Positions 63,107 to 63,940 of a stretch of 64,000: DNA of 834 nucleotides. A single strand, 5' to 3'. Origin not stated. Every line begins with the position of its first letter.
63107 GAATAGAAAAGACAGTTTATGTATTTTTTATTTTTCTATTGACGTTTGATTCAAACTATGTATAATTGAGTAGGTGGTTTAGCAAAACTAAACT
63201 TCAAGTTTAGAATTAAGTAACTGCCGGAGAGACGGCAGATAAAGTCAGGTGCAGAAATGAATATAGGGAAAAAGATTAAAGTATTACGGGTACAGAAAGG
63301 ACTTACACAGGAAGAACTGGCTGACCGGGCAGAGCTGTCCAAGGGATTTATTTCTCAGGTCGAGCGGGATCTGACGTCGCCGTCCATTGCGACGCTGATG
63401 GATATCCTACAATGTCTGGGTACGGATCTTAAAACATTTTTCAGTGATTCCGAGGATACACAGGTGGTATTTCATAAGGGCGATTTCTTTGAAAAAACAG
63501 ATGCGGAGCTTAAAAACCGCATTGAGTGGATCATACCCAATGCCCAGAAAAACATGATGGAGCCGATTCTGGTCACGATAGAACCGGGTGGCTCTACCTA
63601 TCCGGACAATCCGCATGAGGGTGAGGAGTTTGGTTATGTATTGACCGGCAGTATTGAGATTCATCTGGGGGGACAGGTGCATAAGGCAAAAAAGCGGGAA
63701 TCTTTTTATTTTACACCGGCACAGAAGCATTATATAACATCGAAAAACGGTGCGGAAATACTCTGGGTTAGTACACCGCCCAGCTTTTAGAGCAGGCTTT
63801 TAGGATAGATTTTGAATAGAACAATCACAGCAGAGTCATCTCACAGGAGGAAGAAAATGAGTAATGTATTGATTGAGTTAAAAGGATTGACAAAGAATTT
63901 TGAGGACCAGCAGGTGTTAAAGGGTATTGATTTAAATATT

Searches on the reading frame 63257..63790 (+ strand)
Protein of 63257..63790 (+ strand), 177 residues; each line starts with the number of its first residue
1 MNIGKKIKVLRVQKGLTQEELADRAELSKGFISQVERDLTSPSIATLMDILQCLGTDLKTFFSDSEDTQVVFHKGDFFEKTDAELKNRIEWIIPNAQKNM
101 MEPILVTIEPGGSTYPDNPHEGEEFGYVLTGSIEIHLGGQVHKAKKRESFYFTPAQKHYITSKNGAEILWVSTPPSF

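Call 42: search_protein_families(library=pfam, proteins=[window:63257-63790:+], max_evalue=0.00001)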
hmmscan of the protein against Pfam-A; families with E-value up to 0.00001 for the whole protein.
window:63257-63790:+ (177 aa): 4 families
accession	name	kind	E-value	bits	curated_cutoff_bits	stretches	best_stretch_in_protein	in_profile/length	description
PF07883.17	Cupin_2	-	3.1e-15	56.1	27.2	1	105-171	2-69/70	Cupin domain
PF01381.28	HTH_3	-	9.4e-13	48.4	23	1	7-59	1-53/55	Helix-turn-helix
PF13560.12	HTH_31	-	2.4e-08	34.6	27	1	4-57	3-57/64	Helix-turn-helix domain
PF12844.13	HTH_19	-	8.4e-08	32.5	30.2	1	4-62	1-59/64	Helix-turn-helix domain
